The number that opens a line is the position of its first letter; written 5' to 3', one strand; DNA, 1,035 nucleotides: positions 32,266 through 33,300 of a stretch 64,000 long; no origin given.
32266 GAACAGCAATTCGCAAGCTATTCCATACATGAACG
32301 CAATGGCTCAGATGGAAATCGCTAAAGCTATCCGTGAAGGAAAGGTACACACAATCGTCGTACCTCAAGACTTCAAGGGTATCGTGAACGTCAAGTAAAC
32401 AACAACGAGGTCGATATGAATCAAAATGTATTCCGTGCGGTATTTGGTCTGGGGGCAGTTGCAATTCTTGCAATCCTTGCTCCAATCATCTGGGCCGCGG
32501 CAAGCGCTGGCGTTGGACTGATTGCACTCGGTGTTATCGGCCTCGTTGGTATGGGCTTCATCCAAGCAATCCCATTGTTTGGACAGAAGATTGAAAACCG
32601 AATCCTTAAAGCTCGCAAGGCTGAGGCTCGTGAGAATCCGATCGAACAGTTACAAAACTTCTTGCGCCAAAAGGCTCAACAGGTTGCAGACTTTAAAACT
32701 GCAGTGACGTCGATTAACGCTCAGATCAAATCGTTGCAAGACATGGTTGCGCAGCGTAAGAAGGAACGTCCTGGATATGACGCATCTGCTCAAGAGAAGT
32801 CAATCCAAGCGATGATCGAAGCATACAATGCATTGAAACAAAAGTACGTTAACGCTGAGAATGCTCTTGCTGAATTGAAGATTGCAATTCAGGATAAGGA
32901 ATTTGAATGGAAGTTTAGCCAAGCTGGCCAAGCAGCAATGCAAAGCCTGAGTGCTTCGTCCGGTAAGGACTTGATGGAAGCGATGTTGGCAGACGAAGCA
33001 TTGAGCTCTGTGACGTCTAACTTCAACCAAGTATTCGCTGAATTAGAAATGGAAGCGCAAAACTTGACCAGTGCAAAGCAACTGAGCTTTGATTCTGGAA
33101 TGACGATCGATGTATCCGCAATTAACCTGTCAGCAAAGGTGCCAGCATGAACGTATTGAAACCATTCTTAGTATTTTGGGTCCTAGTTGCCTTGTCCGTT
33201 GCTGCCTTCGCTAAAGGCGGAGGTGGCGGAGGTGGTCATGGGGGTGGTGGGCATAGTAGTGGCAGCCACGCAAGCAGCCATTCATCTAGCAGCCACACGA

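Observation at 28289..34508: Envelope-targeted gene block: secreted PBP7-like DD-peptidase, SPFH lipoprotein, membrane coiled-coil protein, Gly/His/Ser-rich secreted protein and a TAXI solute-binding lipoprotein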

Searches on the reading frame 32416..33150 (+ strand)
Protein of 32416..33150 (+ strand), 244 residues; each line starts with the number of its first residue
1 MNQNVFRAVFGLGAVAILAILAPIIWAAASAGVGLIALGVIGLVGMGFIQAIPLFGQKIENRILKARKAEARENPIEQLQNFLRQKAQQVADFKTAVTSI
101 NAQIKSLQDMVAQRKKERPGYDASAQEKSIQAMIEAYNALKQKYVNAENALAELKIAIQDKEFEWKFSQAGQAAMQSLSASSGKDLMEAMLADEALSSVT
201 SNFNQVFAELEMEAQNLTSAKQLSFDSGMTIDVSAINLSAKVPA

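Call 4: search_protein_families(library=pfam, proteins=[window:32416-33150:+], max_evalue=0.1)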
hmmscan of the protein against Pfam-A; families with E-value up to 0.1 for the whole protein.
window:32416-33150:+ (244 aa): 3 families
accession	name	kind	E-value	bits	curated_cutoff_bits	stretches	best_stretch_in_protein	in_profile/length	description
PF23735.1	KIF9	-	0.0027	18.3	31.9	1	69-159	13-110/140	Kinesin-like protein KIF9 domain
PF05837.17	CENP-H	-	0.078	13.3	29.9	0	57-164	13-118/202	Centromere protein H (CENP-H)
PF03961.19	FapA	-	0.081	13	31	1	85-162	153-230/272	Flagellar Assembly Protein A beta solenoid domain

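Call 6: search_protein_families(library=phrogs, proteins=[window:32416-33150:+], max_evalue=0.01)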
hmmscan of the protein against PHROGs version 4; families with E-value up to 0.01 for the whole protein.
window:32416-33150:+ (244 aa): 1 family
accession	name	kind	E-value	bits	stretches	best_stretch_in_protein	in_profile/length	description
phrog_27316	-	unknown function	2.1e-15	57.7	1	2-220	14-227/263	-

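Call 12: search_protein_families(library=ncbifam, proteins=[window:32416-33150:+], max_evalue=0.01)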
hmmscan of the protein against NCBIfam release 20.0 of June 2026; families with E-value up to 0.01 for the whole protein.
window:32416-33150:+ (244 aa): 7 families
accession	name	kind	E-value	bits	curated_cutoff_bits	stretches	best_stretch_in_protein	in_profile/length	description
TIGR02169.1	SMC_prok_A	equivalog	0.00092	17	729.4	1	60-220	723-884/1165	chromosome segregation protein SMC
NF045780.1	TrlF_fam_ATP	equivalog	0.0013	17.6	350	1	61-221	444-598/944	TrlF family AAA-like ATPase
NF058554.1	BT_3328_fam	equivalog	0.004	15.4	1100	1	79-190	24-130/840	BT3328 family hyaluronic acid endo-lyase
NF003034.1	PRK03918.1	equivalog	0.0051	14.8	700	1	57-160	214-318/878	DNA double-strand break repair ATPase Rad50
NF045487.1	ASRP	equivalog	0.0057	15.3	300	1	65-180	346-460/593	archaea-specific SMC-related protein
TIGR02168.1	SMC_prok_B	equivalog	0.0079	13.9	567.35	1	66-221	727-884/1181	chromosome segregation protein SMC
TIGR02231.1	TIGR02231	subfamily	0.0088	14.8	112.6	1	58-162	55-157/524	mucoidy inhibitor MuiA family protein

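Call 18: search_protein_families(library=padloc, proteins=[window:32416-33150:+], max_evalue=0.01)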
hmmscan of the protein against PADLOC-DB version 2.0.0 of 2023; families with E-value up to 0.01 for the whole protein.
window:32416-33150:+ (244 aa): 3 families
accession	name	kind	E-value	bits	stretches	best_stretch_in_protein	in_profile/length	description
PDLC01970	CARF_TM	-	0.00087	17.6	1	7-136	40-147/179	-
PDLC03841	LeoBC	-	0.0033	14.6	1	9-143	461-586/601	-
PDLC03859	LmuB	-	0.0067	13.7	1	53-230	335-494/611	-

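Call 26: search_solved_structures(query=window:32416-33150:+, max_evalue=10)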
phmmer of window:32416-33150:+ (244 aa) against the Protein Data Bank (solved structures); distinct sequences matched with E-value up to 10: 4.
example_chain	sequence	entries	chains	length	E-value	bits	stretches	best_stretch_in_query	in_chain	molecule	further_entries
8dk2_C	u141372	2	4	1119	0.64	13.2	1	191-230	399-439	JetC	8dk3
8i3e_A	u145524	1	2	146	1.9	11.6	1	64-106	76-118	ELKS/Rab6-interacting/CAST family member 1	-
7uw9_G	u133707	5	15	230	2.4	11.3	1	75-152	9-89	V-type proton ATPase subunit E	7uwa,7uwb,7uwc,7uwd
36qu_G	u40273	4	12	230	4.1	10.5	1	75-152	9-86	V-type proton ATPase subunit E1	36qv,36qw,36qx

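Call 28: find_homologous_proteins(query=window:32416-33150:+)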
Query window:32416-33150:+ (244 aa): 449 proteins with E <= 0.001 among 2274 candidates; the best 120 are listed.
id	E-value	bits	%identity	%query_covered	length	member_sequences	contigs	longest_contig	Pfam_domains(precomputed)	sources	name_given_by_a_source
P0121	5.2e-142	489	98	100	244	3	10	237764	-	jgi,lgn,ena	-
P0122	1.2e-128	445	89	100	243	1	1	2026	-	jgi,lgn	-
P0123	7.1e-123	426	85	99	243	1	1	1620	-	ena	-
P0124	8.6e-122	423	84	100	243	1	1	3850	-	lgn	-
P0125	2.8e-121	421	85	98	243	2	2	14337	-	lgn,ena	-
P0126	2.5e-116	405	82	98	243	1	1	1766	-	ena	-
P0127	5.7e-116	404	81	98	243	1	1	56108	-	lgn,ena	-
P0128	1.4e-115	402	79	99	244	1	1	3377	-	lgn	-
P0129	6.1e-115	400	79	98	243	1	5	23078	-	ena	-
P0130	6.5e-114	397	80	98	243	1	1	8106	-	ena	-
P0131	1.1e-113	396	80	98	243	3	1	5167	-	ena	-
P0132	1.2e-113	396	79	98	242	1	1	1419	-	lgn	-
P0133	1.3e-113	396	79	100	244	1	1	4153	-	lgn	-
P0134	2.2e-113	395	79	97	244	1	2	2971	-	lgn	-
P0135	7.9e-113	393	78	100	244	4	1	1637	-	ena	-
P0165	8.8e-111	387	77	100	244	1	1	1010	PF27870.1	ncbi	-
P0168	8.8e-110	383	76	98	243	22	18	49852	PF27870.1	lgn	-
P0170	1.7e-109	383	76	99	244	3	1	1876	PF27870.1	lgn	-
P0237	6.2e-89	315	62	99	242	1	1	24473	PF05622.18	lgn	-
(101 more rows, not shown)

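Call 37: predict_structure(alignment_id=A1)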
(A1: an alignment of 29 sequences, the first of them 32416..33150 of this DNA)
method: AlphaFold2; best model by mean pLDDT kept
length: 244 residues; sequences in the alignment: 29
mean_pLDDT: 71.0   pTM: 0.40
mean pLDDT of the five models: 71.0, 65.3, 63.2, 62.4, 57.1
residues with pLDDT >= 90: 41; 70-90: 91; 50-70: 78; < 50: 34
segments of 3 or more residues with pLDDT < 50: 181-196, 221-225
pLDDT, mean of each block of 10 residues (from residue 1): 68 80 71 67 72 64 59 70 85 89 93 91 91 92 89 86 78 60 46 49 59 53 48 55 49
secondary structure, 60 per line:
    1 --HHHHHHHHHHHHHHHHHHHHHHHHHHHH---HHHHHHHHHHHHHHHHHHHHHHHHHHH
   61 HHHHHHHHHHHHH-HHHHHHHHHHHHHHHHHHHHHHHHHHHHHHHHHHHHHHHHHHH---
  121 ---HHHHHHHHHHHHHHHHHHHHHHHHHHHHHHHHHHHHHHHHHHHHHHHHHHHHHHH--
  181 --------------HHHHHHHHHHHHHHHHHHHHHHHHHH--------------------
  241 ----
elements in order: H3-30 H34-73 H75-117 H124-178 H195-220
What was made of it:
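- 32416..33150 (+): tmcc244: inner-membrane hairpin (two TM, N-in and C-in by the positive-inside rule) with a cytoplasmic helical-hairpin coiled coil. First gene of the cassette. The AF2 model shows a TM hairpin at 3-56 and helices at 75-117 and 124-178 (call 37).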

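Call 41: fold_search(model_id=the predicted structure, library=pdb)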
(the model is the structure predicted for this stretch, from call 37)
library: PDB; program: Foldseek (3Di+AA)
matches with E <= 10: 572; with E <= 0.001: 0
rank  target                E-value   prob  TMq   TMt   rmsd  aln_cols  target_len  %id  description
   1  8qbs                  4.9e-02  0.82  0.24  0.28  29.9       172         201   17  Cryo-EM structure of Vipp1-F197K/L200K helical filament with lattice 1 (Vipp1-F197K/L200K_L1) (released 2024-09-11)
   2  7o3w_A                9.1e-02  0.51  0.22  0.23  27.8       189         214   18  Structural basis for VIPP1 oligomerization and maintenance of thylakoid membrane integrity (released 2021-06-30)
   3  8qbw                  9.6e-02  0.77  0.27  0.30  29.9       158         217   19  Cryo-EM structure of Vipp1-deltaH6_aa1-219 helical filament with lattice 3 (Vipp1-deltaH6_L3) (released 2024-09-11)
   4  6zvr_A                1.1e-01  0.98  0.40  0.44  26.4       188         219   14  C11 symmetry: Bacterial Vipp1 and PspA are members of the ancient ESCRT-III membrane-remodeling superfamily. (released 2021-08-04)
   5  8qbr                  1.2e-01  0.66  0.27  0.30  33.3       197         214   17  Cryo-EM structure of Vipp1 helical filament with lattice 1 (Vipp1_L1) (released 2024-09-18)
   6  6zvr_CB               1.4e-01  0.72  0.30  0.31  34.0       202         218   15  C11 symmetry: Bacterial Vipp1 and PspA are members of the ancient ESCRT-III membrane-remodeling superfamily. (released 2021-08-04)
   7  7o3x_A                3.0e-01  0.30  0.23  0.25  20.1       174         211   18  Structural basis for VIPP1 oligomerization and maintenance of thylakoid membrane integrity (released 2021-06-30)
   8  8v8u_B                3.3e-01  0.66  0.21  0.19  10.0       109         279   16  PI3Ka H1047R co-crystal structure with inhibitor in cryptic pocket near H1047R (compound 12). (released 2024-03-20)
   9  9ftl_a                3.3e-01  0.60  0.26  0.34  25.3       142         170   13  Asgard ESCRT-IIIB filament structure (released 2025-04-16)
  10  8tsb_B                3.3e-01  0.60  0.20  0.19  10.2       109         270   16  Human PI3K p85alpha/p110alpha bound to compound 2 (released 2023-11-22)
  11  5nnv_C                3.3e-01  0.44  0.23  0.24  24.0       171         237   19  Structure of a Bacillus subtilis Smc coiled coil middle fragment (released 2017-06-21)
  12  9ftl_A                3.6e-01  0.87  0.33  0.47  33.6       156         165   12  Asgard ESCRT-IIIB filament structure (released 2025-04-16)
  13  5sxf_B                3.6e-01  0.77  0.28  0.35   5.8       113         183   12  Crystal Structure of PI3Kalpha in complex with fragment 9 (released 2017-02-15)
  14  5sxi_B                3.6e-01  0.63  0.22  0.25   9.1       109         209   16  Crystal Structure of PI3Kalpha in complex with fragment 13 (released 2017-02-15)
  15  5sw8_B                4.0e-01  0.60  0.20  0.25   9.8       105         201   16  Crystal structure of PI3Kalpha in complex with fragments 7 and 11 (released 2017-02-15)
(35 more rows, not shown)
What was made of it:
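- On PspA/Vipp1/ESCRT-III (for tmcc244): Foldseek E 0.05-0.1 with TM 0.2-0.4 (call 41).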

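Call 42: search_protein_families(library=pfam, proteins=[P0165, P0168, P0170, P0237], max_evalue=1)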
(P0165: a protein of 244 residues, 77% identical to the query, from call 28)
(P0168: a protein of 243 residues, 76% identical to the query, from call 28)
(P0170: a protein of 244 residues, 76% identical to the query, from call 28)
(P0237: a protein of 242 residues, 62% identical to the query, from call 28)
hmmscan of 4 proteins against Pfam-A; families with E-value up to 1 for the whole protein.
P0165 (244 aa): 22 families
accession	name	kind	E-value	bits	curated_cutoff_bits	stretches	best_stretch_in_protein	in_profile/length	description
PF02538.19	Hydantoinase_B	-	0.0054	15.7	26.8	1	77-184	164-278/519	Hydantoinase B/oxoprolinase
PF06886.16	TPX2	-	0.013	15.8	25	1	111-157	5-51/77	Targeting protein for Xklp2 (TPX2) domain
PF15345.11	TMEM51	-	0.03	14.5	25.5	1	27-176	7-150/237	Transmembrane protein 51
PF01214.23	CK_II_beta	-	0.031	14.5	27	1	88-164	34-98/182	Casein kinase II regulatory subunit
PF05622.17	HOOK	-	0.049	12.8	35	1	59-219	276-431/514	HOOK protein coiled-coil region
PF14073.11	Cep57_CLD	-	0.056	13.9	28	1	60-177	60-169/178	Centrosome localisation domain of Cep57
PF25774.1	CC_CEP250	-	0.094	13.7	27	1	57-121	17-78/98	CEP250 coiled coil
PF07160.18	SKA1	-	0.12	12.6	29.6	1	93-201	3-106/243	Spindle and kinetochore-associated protein 1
PF13720.11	Acetyltransf_11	-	0.18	12.7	24.5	1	126-160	29-63/82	Udp N-acetylglucosamine O-acyltransferase; Domain 2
PF08702.15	Fib_alpha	-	0.19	12.3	29.9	1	87-162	41-115/143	Fibrinogen alpha/beta chain family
PF02583.22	Trns_repr_metal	-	0.34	11.8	22.8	0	94-146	6-52/78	Metal-sensitive transcriptional repressor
PF23735.1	KIF9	-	0.38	11.3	31.9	1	74-159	18-110/140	Kinesin-like protein KIF9 domain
PF24423.1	OVT1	-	0.44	11.4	30.9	1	66-139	14-85/100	Major antigen, helical domain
PF04102.17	SlyX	-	0.48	11.5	30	1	76-118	19-63/67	SlyX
PF07303.18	Occludin_ELL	-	0.53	11.5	31.2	1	91-160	25-98/101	Occludin homology domain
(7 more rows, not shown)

P0168 (243 aa): 19 families
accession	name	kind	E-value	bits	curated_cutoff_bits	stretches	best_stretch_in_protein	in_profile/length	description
PF01214.23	CK_II_beta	-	0.0071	16.6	27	1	88-164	34-98/182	Casein kinase II regulatory subunit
PF14073.11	Cep57_CLD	-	0.017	15.6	28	1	60-177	60-169/178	Centrosome localisation domain of Cep57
PF08702.15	Fib_alpha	-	0.02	15.5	29.9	1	87-162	41-115/143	Fibrinogen alpha/beta chain family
PF00435.27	Spectrin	-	0.021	15.7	29.9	1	73-151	30-103/105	Spectrin repeat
PF06886.16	TPX2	-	0.021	15.2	25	1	111-157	5-51/77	Targeting protein for Xklp2 (TPX2) domain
PF02538.19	Hydantoinase_B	-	0.061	12.2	26.8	1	77-185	164-279/519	Hydantoinase B/oxoprolinase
PF23735.1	KIF9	-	0.068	13.8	31.9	1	74-159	18-110/140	Kinesin-like protein KIF9 domain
PF07160.18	SKA1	-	0.091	13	29.6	1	93-190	3-95/243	Spindle and kinetochore-associated protein 1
PF02583.22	Trns_repr_metal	-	0.12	13.2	22.8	1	94-131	6-40/78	Metal-sensitive transcriptional repressor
PF24423.1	OVT1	-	0.15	12.9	30.9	1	66-139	14-85/100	Major antigen, helical domain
PF20708.2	DUF6822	-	0.16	11.6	30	1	95-208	45-150/288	Family of unknown function (DUF6822)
PF05622.17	HOOK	-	0.18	11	35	1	59-215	276-427/514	HOOK protein coiled-coil region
PF13720.11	Acetyltransf_11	-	0.28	12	24.5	1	126-160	29-63/82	Udp N-acetylglucosamine O-acyltransferase; Domain 2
PF06810.17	Phage_scaffold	-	0.31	11.4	35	1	71-181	8-114/170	Phage capsid assembly scaffolding protein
PF03961.19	FapA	-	0.78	9.7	31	0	85-164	153-232/272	Flagellar Assembly Protein A beta solenoid domain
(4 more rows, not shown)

P0170 (244 aa): 18 families
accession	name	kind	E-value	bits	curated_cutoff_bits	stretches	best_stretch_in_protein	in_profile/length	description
PF14073.11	Cep57_CLD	-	0.00038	21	28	1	60-178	60-170/178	Centrosome localisation domain of Cep57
PF23735.1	KIF9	-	0.015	15.9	31.9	1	74-159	18-110/140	Kinesin-like protein KIF9 domain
PF02538.19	Hydantoinase_B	-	0.02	13.8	26.8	1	77-185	164-279/519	Hydantoinase B/oxoprolinase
PF04102.17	SlyX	-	0.031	15.3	30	1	76-119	19-64/67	SlyX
PF05622.17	HOOK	-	0.048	12.9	35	1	59-210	276-422/514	HOOK protein coiled-coil region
PF24423.1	OVT1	-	0.083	13.7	30.9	1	66-138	14-84/100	Major antigen, helical domain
PF09006.16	Surfac_D-trimer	-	0.099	13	22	0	91-116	2-27/46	Lung surfactant protein D coiled-coil trimerisation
PF13120.11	DUF3974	-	0.13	12.8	25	1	35-80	8-51/126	Domain of unknown function (DUF3974)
PF07544.18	Med9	-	0.17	12.4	26.9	0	127-157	18-48/80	RNA polymerase II transcription mediator complex subunit 9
PF02583.22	Trns_repr_metal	-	0.31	11.9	22.8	0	96-115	8-27/78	Metal-sensitive transcriptional repressor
PF11897.13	DUF3417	-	0.39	11.6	25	0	70-131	37-97/109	Protein of unknown function (DUF3417)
PF06810.17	Phage_scaffold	-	0.39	11.1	35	1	71-155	8-94/170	Phage capsid assembly scaffolding protein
PF20708.2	DUF6822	-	0.4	10.3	30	1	110-210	51-152/288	Family of unknown function (DUF6822)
PF13720.11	Acetyltransf_11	-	0.44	11.4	24.5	0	126-157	29-60/82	Udp N-acetylglucosamine O-acyltransferase; Domain 2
PF07889.17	DUF1664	-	0.58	10.6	34.6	0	74-113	73-112/124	Protein of unknown function (DUF1664)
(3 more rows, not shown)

P0237 (242 aa): 9 families
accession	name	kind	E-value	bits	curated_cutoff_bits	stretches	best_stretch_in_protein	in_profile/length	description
PF05622.17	HOOK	-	1.5e-05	24.4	35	1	58-173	275-388/514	HOOK protein coiled-coil region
PF09674.15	DUF2400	-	0.0043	17.6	25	1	35-145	24-125/225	Protein of unknown function (DUF2400)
PF01214.23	CK_II_beta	-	0.011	16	27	1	76-164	15-98/182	Casein kinase II regulatory subunit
PF25101.1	Spectrin_7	-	0.051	14.4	27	1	99-149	5-48/99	Animal spectrin repeats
PF10193.14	Telomere_reg-2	-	0.064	14.1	23.6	1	130-196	31-97/112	Telomere length regulation protein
PF10496.14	Syntaxin-18_N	-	0.2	12.4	30.6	0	70-115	22-68/87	SNARE-complex protein Syntaxin-18 N-terminus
PF03961.19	FapA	-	0.22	11.5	31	1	85-161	153-229/272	Flagellar Assembly Protein A beta solenoid domain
PF07083.16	DUF1351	-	0.25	11.5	27.8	1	64-163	56-154/210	Protein of unknown function (DUF1351)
PF19191.5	HEF_HK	-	0.29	12.1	24.1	0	92-139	12-57/67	HEF_HK domain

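Call 68: search_protein_representatives(alignment_id=A1)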
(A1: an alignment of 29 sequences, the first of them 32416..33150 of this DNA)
Query: 29 sequences, 244 profile positions. Proteins with E-value up to 0.001 (for the whole library): 643; up to 1e-10: 407; up to 1e-30: 73. The best 150 are listed.
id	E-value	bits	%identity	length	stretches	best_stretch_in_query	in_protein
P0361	8.6e-108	375.8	-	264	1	6-242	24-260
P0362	2.0e-98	345.1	-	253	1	4-243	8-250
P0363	2.1e-86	305.8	-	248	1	9-239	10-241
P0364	5.6e-80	284.7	-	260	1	5-236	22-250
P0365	3.7e-76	272.2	-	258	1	5-240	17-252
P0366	7.8e-75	267.9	-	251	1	5-241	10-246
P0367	7.5e-71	254.9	-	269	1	18-240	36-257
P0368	2.1e-69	250.1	-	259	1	2-241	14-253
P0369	6.4e-69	248.5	-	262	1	5-239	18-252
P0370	7.4e-69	248.3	-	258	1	5-236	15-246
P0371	1.3e-68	247.5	-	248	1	7-219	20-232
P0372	3.2e-68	246.2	-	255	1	6-242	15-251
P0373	2.5e-67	243.3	-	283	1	7-239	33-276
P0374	1.1e-66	241.2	-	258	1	6-242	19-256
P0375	8.9e-66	238.2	-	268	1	7-218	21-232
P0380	3.8e-62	226.3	-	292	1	5-239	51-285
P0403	6.1e-51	189.6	-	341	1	33-242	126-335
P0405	1.5e-49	185.1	-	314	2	61-238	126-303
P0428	2.6e-33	131.9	-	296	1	7-239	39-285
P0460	2.4e-26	109.1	-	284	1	12-217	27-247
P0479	4.2e-23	98.5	-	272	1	10-211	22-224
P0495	1.1e-21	93.8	-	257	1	15-232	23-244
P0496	1.2e-21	93.7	-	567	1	19-213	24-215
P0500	2.7e-21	92.6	-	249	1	12-215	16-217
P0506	5.2e-21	91.6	-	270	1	13-212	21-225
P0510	7.1e-21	91.2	-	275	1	10-213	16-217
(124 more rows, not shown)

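Call 69: search_protein_families(library=pfam, proteins=[P0496, P0403, P0405, P0380, P0428, P0460, P0479, P0495, P0506, P0510], max_evalue=0.001)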
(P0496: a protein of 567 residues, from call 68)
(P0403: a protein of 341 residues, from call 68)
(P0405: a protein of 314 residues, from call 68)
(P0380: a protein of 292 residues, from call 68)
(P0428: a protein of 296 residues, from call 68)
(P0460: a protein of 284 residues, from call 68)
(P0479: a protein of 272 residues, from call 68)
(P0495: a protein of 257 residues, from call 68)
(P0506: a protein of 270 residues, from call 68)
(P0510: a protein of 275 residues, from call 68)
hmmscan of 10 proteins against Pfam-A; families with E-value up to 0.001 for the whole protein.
P0496 (567 aa): 0 families

P0403 (341 aa): 0 families

P0405 (314 aa): 0 families

P0380 (292 aa): 0 families

P0428 (296 aa): 0 families

P0460 (284 aa): 0 families

P0479 (272 aa): 0 families

P0495 (257 aa): 0 families

P0506 (270 aa): 0 families

P0510 (275 aa): 0 families

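Call 72: find_encoding_contigs(protein=P0500, flank=5000, max_places=3)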
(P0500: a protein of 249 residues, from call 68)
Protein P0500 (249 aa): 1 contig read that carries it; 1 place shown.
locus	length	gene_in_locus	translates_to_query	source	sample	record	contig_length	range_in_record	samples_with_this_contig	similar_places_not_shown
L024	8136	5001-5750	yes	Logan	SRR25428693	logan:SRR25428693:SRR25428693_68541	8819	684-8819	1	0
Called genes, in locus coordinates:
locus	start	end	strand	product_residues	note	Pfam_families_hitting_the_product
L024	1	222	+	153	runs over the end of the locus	-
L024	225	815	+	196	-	-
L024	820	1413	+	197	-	-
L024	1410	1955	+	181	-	-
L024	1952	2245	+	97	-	-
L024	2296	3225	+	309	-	PF04381:RdgC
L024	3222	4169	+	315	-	PF01555:N6_N4_Mtase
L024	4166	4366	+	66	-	-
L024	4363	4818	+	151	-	-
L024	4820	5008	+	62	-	-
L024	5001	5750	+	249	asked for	-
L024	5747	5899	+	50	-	-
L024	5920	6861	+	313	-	PF16868:NMT1_3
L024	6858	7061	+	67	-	-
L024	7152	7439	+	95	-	-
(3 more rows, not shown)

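Call 73: find_encoding_contigs(protein=P0496, flank=5000, max_places=2)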
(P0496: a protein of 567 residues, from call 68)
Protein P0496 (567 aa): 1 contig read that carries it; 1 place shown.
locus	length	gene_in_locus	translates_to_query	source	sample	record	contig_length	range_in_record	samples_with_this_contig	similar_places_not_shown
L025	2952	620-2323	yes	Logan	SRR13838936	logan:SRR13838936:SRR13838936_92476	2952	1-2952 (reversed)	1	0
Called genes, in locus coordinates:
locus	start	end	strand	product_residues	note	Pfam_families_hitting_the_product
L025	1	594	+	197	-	?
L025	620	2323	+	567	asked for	-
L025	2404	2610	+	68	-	-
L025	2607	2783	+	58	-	-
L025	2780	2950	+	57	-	?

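Call 74: find_encoding_contigs(protein=P0510, flank=5000, max_places=2)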
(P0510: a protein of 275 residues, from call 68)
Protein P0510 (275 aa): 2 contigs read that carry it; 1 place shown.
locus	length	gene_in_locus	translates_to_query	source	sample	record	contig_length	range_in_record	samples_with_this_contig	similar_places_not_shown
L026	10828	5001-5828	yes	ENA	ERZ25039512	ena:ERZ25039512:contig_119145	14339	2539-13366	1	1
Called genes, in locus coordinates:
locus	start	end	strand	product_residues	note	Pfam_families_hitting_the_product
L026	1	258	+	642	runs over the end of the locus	-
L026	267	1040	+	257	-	-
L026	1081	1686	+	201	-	-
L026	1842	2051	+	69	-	-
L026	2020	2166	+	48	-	-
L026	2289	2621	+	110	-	-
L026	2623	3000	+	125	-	-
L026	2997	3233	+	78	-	-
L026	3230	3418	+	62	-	-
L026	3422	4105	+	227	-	-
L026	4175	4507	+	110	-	-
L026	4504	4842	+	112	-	-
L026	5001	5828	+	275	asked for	-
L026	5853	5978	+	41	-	-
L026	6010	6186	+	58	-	-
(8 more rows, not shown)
